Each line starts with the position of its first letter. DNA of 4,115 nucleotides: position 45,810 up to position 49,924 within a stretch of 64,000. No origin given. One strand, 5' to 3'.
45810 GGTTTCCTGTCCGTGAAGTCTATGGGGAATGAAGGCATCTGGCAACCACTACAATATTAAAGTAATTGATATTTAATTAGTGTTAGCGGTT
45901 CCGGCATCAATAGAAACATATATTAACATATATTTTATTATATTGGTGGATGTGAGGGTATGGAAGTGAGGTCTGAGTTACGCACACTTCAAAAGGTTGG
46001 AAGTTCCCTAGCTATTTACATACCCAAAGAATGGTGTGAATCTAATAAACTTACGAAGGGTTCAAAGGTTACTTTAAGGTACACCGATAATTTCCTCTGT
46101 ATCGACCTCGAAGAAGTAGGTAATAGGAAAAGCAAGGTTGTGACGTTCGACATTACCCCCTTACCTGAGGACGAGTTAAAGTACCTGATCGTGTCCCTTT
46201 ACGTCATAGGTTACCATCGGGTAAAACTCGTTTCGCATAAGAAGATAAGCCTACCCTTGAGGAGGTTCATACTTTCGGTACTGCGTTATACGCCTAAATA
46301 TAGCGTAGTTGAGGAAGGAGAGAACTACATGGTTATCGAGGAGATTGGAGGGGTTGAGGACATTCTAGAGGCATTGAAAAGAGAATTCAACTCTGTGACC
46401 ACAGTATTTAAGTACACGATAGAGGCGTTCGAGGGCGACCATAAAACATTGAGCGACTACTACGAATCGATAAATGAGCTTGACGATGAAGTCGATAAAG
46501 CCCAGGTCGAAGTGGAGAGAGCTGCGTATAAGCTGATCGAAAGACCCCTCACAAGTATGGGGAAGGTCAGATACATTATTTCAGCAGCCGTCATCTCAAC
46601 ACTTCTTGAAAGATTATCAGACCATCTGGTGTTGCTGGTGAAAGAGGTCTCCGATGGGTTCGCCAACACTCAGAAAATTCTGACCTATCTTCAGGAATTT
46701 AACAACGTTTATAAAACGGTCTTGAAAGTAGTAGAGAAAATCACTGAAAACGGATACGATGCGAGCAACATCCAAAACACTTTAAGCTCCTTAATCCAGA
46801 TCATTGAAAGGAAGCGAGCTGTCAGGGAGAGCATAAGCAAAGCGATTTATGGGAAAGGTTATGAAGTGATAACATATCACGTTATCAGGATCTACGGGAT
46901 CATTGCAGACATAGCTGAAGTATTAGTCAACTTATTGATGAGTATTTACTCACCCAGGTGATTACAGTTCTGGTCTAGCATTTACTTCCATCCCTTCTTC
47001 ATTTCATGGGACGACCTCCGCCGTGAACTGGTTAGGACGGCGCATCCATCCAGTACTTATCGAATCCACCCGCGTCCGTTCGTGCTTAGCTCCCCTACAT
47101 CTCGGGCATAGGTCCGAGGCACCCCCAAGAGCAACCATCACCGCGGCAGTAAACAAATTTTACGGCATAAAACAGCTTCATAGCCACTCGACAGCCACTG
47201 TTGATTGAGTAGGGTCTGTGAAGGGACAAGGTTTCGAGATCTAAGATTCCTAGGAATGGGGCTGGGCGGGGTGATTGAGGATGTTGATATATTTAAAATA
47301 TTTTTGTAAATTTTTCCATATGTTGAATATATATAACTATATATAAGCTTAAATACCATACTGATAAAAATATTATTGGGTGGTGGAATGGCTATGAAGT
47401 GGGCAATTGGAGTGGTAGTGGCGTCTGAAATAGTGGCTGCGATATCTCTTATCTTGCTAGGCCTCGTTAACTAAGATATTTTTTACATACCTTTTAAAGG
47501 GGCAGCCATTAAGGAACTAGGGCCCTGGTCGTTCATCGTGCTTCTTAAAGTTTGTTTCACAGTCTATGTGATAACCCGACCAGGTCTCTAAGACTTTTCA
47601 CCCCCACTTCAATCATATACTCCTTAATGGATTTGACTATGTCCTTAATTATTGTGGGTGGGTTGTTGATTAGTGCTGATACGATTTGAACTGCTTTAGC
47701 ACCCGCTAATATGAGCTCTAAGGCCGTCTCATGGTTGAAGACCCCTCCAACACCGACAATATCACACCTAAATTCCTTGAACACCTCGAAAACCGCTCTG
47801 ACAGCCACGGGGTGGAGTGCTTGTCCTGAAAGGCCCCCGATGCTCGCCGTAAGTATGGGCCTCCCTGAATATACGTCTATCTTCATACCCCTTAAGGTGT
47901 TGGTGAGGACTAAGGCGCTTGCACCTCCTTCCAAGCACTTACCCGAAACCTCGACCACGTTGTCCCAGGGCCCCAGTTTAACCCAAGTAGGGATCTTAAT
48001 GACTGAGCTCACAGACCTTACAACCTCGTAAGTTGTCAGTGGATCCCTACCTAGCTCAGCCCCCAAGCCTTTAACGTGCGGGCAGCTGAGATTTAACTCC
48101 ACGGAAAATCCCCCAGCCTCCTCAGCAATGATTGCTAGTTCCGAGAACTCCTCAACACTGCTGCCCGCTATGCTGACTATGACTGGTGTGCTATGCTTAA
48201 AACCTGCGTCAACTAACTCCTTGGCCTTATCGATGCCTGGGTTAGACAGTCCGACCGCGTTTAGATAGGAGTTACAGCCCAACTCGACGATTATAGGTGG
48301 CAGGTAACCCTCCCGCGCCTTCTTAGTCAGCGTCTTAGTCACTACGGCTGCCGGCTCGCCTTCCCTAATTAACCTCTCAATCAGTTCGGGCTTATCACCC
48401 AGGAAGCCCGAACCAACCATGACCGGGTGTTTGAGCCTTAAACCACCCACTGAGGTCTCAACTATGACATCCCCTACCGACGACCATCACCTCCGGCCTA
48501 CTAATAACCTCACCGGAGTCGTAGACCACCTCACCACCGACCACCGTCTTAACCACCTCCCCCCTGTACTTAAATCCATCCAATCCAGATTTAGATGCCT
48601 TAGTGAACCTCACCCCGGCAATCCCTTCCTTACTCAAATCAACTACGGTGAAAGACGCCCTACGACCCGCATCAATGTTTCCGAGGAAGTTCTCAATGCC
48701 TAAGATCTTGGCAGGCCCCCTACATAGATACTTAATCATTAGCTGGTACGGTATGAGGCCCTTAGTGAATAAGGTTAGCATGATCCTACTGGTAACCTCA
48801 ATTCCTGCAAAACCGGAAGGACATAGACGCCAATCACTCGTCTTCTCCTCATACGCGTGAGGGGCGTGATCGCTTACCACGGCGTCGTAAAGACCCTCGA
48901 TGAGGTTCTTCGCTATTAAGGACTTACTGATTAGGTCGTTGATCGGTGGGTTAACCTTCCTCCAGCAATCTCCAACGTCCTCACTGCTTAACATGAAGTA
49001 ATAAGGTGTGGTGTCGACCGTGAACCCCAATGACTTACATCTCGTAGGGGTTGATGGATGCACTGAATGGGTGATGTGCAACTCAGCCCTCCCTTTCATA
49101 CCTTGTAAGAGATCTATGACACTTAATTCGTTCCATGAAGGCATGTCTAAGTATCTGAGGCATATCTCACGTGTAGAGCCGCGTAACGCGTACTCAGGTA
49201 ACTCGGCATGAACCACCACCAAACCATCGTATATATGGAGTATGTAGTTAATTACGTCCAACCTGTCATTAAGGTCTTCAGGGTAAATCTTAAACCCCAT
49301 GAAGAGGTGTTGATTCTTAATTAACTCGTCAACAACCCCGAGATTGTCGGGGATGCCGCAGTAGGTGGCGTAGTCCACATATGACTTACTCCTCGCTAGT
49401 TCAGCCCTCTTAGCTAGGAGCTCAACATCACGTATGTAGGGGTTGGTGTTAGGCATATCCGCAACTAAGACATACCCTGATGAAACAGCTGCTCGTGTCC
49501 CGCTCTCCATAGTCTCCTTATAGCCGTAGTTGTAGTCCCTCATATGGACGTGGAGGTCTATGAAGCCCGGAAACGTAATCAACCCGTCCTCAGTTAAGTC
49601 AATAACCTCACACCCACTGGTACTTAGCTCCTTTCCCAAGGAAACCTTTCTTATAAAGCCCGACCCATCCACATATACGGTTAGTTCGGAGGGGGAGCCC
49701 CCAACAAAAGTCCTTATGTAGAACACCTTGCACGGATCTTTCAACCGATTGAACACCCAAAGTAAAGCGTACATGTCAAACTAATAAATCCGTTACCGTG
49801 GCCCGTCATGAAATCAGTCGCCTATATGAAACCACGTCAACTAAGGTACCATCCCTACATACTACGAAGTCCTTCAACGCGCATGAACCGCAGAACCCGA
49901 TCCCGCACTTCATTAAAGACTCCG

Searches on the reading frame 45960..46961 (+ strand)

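Call 92: search_protein_families(library=pfam, proteins=[window:45960-46961:+], max_evalue=0.00001)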
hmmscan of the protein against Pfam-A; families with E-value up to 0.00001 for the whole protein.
window:45960-46961:+ (333 aa): 2 families
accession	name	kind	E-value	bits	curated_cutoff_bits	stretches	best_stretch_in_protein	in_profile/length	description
PF01895.24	PhoU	-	1e-08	35.8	23.5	1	141-226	3-85/89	PhoU domain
PF04014.23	MazE_antitoxin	-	6.2e-08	32.9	24.7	1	11-44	2-35/48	Antidote-toxin recognition MazE, bacterial antitoxin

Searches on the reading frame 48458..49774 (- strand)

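Call 92: search_protein_families(library=pfam, proteins=[window:48458-49774:-], max_evalue=0.00001)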
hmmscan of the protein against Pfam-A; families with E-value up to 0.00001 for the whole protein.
window:48458-49774:- (438 aa): 2 families
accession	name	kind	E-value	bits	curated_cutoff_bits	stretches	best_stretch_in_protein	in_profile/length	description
PF01979.26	Amidohydro_1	-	6.9e-18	65.4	25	2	288-417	235-345/345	Amidohydrolase family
PF07969.17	Amidohydro_3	-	3.5e-09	37.1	29.7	0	344-418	410-472/472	Amidohydrolase family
